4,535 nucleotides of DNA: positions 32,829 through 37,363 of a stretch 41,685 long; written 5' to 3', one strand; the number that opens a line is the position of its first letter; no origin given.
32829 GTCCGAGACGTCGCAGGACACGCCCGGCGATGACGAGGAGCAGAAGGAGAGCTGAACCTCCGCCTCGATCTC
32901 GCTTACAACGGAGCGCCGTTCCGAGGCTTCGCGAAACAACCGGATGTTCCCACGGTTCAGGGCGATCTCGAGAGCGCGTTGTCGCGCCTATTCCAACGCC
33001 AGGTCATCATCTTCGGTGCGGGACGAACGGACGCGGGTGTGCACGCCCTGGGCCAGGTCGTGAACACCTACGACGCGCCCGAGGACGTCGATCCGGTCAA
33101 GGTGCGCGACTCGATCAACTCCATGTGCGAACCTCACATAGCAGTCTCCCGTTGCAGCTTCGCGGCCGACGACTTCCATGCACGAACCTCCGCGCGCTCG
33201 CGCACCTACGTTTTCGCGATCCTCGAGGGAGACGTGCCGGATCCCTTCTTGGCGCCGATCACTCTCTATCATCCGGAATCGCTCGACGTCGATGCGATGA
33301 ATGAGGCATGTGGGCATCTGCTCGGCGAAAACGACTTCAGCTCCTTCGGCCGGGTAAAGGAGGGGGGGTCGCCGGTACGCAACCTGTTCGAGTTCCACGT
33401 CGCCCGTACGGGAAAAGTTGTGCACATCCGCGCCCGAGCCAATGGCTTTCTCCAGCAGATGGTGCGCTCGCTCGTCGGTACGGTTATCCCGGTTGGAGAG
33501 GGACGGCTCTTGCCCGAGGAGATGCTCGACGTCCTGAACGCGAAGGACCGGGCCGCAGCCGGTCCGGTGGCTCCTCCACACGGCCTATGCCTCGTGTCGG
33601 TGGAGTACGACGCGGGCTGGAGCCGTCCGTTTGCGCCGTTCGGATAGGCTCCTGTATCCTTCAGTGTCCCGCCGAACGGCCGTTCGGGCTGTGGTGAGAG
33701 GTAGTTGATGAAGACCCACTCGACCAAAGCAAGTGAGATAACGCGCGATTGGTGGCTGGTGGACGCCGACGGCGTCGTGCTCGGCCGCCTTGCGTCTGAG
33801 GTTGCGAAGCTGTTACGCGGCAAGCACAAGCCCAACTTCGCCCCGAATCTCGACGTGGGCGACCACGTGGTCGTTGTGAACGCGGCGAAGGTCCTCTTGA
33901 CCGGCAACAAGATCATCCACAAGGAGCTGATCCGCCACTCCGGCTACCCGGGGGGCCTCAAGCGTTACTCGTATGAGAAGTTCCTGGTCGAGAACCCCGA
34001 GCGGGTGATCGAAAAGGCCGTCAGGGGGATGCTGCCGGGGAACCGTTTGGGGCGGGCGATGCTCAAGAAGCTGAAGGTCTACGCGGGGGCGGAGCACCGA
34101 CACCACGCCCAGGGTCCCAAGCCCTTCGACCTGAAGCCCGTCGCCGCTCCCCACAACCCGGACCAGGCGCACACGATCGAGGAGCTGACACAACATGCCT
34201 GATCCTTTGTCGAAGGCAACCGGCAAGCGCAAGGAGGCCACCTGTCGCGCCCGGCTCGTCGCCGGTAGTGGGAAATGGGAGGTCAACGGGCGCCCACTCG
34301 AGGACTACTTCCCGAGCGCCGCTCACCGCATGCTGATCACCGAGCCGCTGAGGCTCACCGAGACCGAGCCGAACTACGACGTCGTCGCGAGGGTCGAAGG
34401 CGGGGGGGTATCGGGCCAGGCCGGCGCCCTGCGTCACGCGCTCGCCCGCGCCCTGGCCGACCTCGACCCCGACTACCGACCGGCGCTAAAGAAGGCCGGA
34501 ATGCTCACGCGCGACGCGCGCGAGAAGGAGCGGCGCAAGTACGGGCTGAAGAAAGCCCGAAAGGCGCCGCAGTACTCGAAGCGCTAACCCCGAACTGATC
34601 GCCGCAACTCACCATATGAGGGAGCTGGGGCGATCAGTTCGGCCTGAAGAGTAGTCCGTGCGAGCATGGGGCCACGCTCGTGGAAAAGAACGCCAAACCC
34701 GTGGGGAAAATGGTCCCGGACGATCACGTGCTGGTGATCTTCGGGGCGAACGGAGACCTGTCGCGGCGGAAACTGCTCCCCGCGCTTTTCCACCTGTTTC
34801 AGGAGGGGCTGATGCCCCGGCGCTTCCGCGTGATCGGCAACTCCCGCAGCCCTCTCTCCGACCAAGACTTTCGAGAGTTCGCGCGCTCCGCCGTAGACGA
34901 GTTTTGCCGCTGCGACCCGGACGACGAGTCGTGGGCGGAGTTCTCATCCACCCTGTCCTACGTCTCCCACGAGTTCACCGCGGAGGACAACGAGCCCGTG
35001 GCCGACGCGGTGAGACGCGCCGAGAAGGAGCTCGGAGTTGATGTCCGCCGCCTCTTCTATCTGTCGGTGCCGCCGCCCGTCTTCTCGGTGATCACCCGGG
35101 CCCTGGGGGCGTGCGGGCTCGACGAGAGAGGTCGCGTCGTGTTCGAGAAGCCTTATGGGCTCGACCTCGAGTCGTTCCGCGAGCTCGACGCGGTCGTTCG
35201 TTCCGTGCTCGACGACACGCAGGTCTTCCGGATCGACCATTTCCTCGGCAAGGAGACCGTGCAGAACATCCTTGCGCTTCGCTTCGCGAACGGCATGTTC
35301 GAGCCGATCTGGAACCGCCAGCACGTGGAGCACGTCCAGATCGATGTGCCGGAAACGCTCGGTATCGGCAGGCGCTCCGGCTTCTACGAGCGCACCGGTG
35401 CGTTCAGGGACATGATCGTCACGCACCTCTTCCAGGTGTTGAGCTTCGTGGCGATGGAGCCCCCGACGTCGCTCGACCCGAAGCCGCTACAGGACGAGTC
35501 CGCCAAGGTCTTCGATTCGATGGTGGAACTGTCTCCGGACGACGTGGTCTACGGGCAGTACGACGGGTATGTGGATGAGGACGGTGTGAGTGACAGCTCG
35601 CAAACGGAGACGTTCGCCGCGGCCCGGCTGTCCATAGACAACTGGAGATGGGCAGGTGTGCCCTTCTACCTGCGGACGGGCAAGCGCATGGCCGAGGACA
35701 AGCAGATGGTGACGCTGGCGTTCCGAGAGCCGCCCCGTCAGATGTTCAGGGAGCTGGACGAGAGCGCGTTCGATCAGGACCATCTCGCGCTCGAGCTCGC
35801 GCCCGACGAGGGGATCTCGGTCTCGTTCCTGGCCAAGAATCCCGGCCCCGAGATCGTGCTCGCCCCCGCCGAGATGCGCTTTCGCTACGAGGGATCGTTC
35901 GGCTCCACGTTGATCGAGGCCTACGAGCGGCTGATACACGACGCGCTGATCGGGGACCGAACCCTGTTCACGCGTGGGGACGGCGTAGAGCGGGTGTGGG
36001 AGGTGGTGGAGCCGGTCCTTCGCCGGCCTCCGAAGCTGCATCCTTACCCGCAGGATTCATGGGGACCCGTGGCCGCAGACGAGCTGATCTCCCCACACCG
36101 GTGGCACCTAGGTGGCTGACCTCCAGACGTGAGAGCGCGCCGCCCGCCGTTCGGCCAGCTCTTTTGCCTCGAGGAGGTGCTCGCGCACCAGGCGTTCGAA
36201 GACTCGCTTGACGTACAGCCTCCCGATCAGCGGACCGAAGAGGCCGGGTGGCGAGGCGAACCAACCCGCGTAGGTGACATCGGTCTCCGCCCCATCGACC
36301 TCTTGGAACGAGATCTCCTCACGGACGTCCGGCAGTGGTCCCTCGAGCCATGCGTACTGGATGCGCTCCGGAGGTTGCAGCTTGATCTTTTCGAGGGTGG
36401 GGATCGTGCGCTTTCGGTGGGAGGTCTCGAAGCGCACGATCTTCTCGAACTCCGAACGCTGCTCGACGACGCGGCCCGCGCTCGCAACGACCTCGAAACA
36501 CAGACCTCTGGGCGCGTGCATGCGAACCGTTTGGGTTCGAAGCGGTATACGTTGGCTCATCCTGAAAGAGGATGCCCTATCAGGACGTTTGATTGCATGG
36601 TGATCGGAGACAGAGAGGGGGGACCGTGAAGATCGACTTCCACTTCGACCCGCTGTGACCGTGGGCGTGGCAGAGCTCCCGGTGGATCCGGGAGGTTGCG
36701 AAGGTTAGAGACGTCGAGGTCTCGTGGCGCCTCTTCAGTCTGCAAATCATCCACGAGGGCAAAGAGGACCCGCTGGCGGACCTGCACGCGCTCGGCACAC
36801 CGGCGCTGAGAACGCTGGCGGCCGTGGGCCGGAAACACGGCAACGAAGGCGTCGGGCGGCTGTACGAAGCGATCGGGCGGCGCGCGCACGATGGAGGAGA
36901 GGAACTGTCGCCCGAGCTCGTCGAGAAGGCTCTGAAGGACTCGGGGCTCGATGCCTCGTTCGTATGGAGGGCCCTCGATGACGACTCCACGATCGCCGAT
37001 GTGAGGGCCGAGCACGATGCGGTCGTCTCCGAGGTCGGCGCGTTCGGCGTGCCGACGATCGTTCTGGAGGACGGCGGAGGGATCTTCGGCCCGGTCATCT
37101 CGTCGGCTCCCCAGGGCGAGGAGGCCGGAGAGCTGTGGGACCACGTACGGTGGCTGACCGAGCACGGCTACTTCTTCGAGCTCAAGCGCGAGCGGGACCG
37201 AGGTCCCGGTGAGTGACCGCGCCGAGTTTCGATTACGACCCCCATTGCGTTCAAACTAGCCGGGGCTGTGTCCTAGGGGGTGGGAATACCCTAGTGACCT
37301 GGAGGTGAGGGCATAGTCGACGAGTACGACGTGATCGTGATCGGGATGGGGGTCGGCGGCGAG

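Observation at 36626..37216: In-frame TGA exactly at the catalytic-Cys position of an Rv2466c-type DsbA-like oxidoreductase: candidate selenoprotein with a U-P-W-A active site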

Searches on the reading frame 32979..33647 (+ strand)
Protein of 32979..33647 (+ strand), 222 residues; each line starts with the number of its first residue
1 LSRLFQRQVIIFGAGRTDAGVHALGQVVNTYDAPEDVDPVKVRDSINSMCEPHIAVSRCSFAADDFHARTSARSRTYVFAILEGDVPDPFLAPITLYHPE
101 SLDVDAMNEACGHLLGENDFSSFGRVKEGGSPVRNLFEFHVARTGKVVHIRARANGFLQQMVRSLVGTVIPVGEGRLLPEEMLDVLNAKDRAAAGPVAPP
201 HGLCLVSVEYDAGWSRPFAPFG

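Call 10: search_protein_families(library=pfam, proteins=[window:32979-33647:+], max_evalue=0.001)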
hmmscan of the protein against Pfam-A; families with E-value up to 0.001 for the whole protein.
window:32979-33647:+ (222 aa): 1 family
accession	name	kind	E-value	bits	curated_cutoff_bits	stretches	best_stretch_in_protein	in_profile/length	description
PF01416.25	PseudoU_synth_1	-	7.3e-31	107.3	23.3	1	110-211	1-108/108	tRNA pseudouridine synthase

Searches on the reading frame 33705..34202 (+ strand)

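Call 10: search_protein_families(library=pfam, proteins=[window:33705-34202:+], max_evalue=0.001)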
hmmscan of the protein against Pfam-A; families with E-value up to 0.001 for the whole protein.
window:33705-34202:+ (165 aa): 1 family
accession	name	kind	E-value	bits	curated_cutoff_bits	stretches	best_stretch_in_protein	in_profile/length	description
PF00572.24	Ribosomal_L13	-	9.6e-48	161.6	23.8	1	14-131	1-118/119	Ribosomal protein L13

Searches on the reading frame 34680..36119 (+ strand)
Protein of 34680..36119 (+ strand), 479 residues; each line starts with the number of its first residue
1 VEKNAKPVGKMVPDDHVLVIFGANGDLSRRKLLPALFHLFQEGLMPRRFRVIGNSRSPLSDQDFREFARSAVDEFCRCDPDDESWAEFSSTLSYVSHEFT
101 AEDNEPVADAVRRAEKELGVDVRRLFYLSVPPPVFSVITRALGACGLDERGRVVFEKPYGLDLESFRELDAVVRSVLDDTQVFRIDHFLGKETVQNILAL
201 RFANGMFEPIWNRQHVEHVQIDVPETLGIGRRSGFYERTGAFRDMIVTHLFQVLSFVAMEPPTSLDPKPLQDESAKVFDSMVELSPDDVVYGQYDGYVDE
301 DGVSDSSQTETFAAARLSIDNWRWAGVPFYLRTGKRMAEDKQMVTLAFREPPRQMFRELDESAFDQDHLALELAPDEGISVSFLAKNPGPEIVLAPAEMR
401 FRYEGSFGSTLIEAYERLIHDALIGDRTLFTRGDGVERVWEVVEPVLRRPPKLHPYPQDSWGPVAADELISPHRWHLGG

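Call 10: search_protein_families(library=pfam, proteins=[window:34680-36119:+], max_evalue=0.001)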
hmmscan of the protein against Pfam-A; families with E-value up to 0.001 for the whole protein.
window:34680-36119:+ (479 aa): 2 families
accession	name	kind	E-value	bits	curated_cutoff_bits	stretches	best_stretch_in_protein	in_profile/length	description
PF02781.21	G6PD_C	-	1.2e-96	323.7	27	1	198-473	1-291/296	Glucose-6-phosphate dehydrogenase, C-terminal domain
PF00479.28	G6PD_N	-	3.5e-52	178.1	22.1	1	19-196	1-183/183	Glucose-6-phosphate dehydrogenase, NAD binding domain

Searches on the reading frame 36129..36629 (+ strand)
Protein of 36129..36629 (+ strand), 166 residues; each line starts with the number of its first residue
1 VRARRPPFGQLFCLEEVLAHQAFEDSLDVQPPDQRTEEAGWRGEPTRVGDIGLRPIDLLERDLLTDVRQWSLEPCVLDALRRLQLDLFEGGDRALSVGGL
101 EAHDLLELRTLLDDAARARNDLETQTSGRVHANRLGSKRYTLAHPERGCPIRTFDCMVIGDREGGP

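Call 10: search_protein_families(library=pfam, proteins=[window:36129-36629:+], max_evalue=0.001)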
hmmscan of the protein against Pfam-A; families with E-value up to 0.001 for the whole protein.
window:36129-36629:+ (166 aa): 0 families

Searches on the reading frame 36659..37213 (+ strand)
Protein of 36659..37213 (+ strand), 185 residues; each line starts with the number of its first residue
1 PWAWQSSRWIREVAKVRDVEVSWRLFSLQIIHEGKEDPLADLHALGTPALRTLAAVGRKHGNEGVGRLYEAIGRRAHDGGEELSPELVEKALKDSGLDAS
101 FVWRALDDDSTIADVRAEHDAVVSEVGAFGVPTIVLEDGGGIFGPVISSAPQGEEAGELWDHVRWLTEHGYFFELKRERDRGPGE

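Call 25: find_related_loci(query=A1, collection=genome_contigs, flank=10000)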
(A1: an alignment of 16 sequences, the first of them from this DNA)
Query A1 (185 aa) in genome_contigs; peptide patterns used: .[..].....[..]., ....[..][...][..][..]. (x = any residue, [..] = any of these).
147 stretches matched a pattern; 84 encode a relative of the query (tblastn E <= 1e-3); the best 80 are kept; 80 distinct loci.
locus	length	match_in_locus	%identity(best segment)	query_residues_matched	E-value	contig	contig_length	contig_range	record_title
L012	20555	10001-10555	68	1-185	5e-82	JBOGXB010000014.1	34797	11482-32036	MAG: Actinomycetota bacterium isolate SD8036_metabat2.bin.35 NODE_461_length_34797_cov_1.540410, whole genome shotgun se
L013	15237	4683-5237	68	1-184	3e-78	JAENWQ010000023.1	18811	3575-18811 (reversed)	MAG: Actinomycetota bacterium isolate 5_8_m_bin21 k141_112873_length_18811_cov_123.8703, whole genome shotgun sequence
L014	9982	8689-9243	64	1-185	3e-77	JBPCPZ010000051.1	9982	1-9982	MAG: Actinomycetota bacterium isolate TH_ant_mag_195 S1Ck127_712514_flag_1_multi_6.0000_len_9982, whole genome shotgun s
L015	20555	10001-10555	63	1-185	1e-75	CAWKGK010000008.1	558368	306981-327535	MAG: uncultured Actinomycetes bacterium isolate MFD09212.bin.1.43 genome assembly, contig: contig_5483, whole genome sho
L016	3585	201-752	61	1-184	7e-76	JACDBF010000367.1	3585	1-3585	MAG: Actinomycetota bacterium isolate MGR_bin275 SD2897-2912_k127_2673432, whole genome shotgun sequence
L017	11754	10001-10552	65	1-184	1e-75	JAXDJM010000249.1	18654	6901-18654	MAG: Actinomycetota bacterium isolate BP_571 scaffold_1101530, whole genome shotgun sequence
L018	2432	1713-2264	66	1-184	1e-76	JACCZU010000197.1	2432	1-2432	MAG: Actinomycetota bacterium isolate MGR_bin238 SD2897-2912_k127_5247081, whole genome shotgun sequence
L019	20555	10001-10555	65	1-185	2e-74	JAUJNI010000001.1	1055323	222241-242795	MAG: Actinomycetota bacterium isolate YX2bin24 opera_contig_6, whole genome shotgun sequence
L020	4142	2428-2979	63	1-184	9e-75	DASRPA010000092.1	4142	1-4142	MAG TPA_asm: Actinomycetota bacterium isolate SMAG_U10282 k141_134285, whole genome shotgun sequence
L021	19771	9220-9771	64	1-184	7e-75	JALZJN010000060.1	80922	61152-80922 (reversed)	MAG: Actinomycetota bacterium isolate MOJ bin41 SC8837-39_k127_1558488, whole genome shotgun sequence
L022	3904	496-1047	65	1-184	3e-74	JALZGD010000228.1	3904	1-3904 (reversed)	MAG: Actinomycetota bacterium isolate NAD bin27 SC8820_NODE_4659_length_3904_cov_0.822346, whole genome shotgun sequence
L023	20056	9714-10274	64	1-185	3e-73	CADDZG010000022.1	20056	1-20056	Actinobacteria bacterium isolate 23 genome assembly, contig: NODE_1752_length_20056_cov_29.775152, whole genome shotgun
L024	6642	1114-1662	63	1-183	3e-72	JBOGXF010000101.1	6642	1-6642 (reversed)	MAG: Actinomycetota bacterium isolate M3-S_metabat2.bin.234 k127_4429260, whole genome shotgun sequence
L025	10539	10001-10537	62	1-179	1e-71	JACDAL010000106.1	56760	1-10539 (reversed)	MAG: Actinomycetota bacterium isolate MGR_bin255 SD2897-2912_k127_6625798, whole genome shotgun sequence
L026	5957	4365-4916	61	1-184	2e-70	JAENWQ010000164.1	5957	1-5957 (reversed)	MAG: Actinomycetota bacterium isolate 5_8_m_bin21 k141_255622_length_5957_cov_102.6878, whole genome shotgun sequence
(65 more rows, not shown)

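Call 65: search_protein_families(library=pfam, proteins=[L022:1524-2588:+, L022:2597-3868:-, L022:3251-3901:+], max_evalue=0.001)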
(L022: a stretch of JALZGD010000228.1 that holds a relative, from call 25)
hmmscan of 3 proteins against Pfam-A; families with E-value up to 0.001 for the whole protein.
L022:1524-2588:+ (354 aa): 1 family
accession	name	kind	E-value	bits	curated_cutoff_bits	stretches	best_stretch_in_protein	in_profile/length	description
PF00353.25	HemolysinCabind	-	1.5e-62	207.5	23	11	303-336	3-36/36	RTX calcium-binding nonapeptide repeat (4 copies)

L022:2597-3868:- (423 aa): 4 families
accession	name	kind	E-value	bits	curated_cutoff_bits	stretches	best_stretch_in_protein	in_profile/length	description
PF13088.12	BNR_2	-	3.2e-09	37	31.4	1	224-300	137-214/277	BNR repeat-like domain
PF02012.26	BNR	-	9.7e-08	31.3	27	0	229-238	2-11/12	BNR/Asp-box repeat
PF15902.12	Sortilin-Vps10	-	4e-05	23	33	0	227-308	3-79/446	Sortilin, neurotensin receptor 3,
PF24316.1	Tli3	-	0.00024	21.9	27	0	222-254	82-113/129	T6SS Tli3 immunity protein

L022:3251-3901:+ (216 aa): 0 families

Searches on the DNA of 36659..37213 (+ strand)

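Call 61: search_rna_families(source=L022, threshold=gathering, show_alignments=1)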
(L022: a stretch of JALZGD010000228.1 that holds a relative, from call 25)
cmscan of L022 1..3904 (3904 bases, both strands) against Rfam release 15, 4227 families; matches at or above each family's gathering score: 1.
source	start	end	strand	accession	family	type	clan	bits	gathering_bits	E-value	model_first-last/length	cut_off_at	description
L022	1089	1178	+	RF01852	tRNA-Sec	Gene; tRNA;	CL00001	79.9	47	4.8e-16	1-91/91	no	Selenocysteine transfer RNA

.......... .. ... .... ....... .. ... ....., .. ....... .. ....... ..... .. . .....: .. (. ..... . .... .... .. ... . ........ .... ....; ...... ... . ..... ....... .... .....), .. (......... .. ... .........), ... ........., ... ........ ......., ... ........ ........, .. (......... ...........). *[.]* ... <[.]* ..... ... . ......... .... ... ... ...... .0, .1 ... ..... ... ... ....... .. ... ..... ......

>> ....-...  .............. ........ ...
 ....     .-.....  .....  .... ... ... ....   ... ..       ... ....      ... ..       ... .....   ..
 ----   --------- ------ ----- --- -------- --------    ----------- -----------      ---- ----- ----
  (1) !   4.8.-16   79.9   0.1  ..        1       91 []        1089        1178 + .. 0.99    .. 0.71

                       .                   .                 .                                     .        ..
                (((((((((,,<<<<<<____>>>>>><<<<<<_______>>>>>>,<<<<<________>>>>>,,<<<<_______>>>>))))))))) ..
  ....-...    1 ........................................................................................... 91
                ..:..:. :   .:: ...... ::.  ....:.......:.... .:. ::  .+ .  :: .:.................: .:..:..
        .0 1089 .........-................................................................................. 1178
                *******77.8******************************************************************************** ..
